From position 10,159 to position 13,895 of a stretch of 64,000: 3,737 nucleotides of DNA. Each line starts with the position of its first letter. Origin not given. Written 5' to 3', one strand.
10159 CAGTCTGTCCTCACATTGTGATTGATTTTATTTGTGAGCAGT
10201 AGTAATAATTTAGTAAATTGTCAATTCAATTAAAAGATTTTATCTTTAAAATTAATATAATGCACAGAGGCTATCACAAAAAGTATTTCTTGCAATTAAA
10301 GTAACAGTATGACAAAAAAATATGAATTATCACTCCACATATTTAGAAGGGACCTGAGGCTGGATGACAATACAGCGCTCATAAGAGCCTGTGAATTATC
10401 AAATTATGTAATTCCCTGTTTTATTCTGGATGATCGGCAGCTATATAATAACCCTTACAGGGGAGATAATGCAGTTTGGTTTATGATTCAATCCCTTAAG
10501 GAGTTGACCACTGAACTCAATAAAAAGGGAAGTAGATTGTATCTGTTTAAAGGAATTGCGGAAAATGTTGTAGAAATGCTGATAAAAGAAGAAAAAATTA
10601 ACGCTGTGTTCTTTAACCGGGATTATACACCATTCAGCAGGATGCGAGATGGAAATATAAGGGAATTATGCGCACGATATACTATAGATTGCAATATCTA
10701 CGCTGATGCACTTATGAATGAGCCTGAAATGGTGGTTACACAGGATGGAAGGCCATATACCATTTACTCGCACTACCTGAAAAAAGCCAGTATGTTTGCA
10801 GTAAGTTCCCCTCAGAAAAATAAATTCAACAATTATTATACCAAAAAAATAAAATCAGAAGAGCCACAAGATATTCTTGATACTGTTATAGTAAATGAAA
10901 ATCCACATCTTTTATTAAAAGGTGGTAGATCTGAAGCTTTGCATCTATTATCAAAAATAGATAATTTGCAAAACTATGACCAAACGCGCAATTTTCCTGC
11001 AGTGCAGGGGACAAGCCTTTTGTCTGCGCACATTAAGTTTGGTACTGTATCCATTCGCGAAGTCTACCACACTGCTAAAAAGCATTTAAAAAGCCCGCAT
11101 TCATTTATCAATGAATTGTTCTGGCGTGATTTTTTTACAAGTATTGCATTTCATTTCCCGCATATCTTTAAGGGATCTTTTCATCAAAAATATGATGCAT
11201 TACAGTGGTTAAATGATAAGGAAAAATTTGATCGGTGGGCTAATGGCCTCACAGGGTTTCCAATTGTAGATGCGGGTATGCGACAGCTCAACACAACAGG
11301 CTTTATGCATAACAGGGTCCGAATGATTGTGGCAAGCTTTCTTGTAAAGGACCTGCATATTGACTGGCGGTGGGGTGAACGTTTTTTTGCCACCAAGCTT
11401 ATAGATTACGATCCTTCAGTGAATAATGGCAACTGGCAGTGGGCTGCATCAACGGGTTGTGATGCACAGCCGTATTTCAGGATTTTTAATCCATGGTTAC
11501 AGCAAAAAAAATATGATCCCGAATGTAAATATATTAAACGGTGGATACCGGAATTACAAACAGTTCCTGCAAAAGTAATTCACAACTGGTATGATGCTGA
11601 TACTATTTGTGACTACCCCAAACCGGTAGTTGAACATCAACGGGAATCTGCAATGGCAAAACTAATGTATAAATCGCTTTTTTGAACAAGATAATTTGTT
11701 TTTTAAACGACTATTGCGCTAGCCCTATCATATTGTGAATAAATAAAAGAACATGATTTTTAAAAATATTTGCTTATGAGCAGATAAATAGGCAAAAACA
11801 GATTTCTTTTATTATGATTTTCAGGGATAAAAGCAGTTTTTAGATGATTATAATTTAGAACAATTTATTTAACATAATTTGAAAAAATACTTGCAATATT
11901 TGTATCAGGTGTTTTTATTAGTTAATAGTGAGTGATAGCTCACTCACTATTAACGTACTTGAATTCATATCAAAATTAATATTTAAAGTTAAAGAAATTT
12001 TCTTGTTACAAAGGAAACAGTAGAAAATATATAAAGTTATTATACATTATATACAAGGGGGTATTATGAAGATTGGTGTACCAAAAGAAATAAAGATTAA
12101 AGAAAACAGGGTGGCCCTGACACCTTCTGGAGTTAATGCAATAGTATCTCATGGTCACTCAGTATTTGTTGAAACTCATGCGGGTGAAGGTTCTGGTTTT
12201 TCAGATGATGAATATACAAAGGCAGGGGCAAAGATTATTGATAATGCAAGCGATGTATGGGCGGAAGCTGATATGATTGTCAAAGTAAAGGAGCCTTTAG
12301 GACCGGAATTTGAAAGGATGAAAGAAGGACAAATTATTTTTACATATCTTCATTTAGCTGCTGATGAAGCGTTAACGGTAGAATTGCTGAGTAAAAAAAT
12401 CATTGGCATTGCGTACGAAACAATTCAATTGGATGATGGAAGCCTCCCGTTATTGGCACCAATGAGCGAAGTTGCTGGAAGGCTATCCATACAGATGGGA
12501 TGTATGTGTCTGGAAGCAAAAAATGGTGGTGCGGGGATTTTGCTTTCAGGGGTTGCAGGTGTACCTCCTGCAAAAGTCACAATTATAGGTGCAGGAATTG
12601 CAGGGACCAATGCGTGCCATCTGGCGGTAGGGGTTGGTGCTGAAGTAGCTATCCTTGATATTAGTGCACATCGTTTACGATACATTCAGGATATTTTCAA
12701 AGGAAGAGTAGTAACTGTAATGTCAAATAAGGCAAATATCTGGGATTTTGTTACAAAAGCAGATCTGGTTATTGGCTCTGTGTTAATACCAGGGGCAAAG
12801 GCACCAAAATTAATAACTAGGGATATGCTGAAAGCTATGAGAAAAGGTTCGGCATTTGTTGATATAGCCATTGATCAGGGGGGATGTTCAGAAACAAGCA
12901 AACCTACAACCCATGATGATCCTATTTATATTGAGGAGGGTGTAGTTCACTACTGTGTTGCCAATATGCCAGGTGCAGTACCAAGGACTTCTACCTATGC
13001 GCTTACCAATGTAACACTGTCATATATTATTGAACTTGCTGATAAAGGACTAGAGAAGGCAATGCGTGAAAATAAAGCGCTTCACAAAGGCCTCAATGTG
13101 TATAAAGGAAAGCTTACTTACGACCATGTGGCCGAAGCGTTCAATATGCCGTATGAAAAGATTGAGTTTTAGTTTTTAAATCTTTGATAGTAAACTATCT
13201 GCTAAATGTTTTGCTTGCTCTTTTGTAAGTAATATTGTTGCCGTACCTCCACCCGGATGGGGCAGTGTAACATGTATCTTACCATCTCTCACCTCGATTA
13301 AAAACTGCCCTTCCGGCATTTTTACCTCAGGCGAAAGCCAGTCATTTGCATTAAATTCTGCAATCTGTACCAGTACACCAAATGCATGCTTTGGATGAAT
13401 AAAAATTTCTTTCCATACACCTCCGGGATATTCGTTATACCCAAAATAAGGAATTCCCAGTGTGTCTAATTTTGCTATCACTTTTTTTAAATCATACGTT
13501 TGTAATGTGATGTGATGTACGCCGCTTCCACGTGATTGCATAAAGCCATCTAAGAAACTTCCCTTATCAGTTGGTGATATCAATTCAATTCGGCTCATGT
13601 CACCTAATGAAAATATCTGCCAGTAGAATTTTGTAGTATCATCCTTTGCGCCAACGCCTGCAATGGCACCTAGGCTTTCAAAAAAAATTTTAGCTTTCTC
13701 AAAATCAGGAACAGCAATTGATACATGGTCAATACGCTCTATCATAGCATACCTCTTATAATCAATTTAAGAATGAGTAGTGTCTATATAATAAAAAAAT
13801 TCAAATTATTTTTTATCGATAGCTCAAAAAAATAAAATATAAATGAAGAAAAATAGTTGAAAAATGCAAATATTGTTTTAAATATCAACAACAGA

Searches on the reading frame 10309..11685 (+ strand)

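Call 84: search_protein_families(library=pfam, proteins=[window:10309-11685:+], max_evalue=0.0001)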
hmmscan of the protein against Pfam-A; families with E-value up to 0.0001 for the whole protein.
window:10309-11685:+ (458 aa): 2 families
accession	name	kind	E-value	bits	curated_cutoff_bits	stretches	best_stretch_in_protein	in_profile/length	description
PF03441.19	FAD_binding_7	-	2.7e-79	265.7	27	1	266-455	1-202/203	FAD binding domain of DNA photolyase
PF00875.24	DNA_photolyase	-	1.1e-38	133.3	26.6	1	9-161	2-153/164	DNA photolyase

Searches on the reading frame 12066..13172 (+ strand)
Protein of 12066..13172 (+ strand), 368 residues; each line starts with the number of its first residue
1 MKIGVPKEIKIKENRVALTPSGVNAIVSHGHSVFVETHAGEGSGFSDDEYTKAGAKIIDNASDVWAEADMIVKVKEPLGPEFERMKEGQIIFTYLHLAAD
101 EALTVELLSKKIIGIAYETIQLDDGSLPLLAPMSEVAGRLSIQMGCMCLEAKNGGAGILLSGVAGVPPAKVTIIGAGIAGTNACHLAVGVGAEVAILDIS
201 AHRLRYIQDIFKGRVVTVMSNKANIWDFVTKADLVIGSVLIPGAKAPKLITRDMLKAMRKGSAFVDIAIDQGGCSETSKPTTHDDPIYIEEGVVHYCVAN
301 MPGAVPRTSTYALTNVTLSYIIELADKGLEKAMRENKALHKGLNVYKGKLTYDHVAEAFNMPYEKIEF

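Call 84: search_protein_families(library=pfam, proteins=[window:12066-13172:+], max_evalue=0.0001)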
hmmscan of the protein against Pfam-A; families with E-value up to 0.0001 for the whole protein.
window:12066-13172:+ (368 aa): 2 families
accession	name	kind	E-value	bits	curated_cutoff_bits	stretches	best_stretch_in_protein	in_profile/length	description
PF01262.27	AlaDh_PNT_C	-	2.9e-84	282.2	23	1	141-352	1-213/214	Alanine dehydrogenase/PNT, C-terminal domain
PF05222.21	AlaDh_PNT_N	-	1.4e-50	171.5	30.4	1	4-137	1-136/136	Alanine dehydrogenase/PNT, N-terminal domain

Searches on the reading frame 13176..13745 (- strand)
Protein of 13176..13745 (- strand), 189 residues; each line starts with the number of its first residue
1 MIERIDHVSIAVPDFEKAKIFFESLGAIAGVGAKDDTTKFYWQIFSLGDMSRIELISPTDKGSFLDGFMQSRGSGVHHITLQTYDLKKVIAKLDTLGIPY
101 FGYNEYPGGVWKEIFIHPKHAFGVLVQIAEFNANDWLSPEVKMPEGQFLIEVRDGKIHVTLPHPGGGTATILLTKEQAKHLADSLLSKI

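Call 83: search_protein_families(library=pfam, proteins=[window:13176-13745:-], max_evalue=0.0001)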
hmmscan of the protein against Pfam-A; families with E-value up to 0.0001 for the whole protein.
window:13176-13745:- (189 aa): 3 families
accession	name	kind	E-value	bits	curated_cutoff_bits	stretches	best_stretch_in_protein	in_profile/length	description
PF13669.12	Glyoxalase_4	-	4.3e-13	49.9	27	1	6-100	1-93/109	Glyoxalase/Bleomycin resistance protein/Dioxygenase superfamily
PF13468.12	Glyoxalase_3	-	1.4e-06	28.9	25.1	1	5-107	1-102/176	Glyoxalase-like domain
PF00903.31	Glyoxalase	-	3.9e-06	27.7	20.6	1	4-99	1-94/121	Glyoxalase/Bleomycin resistance protein/Dioxygenase superfamily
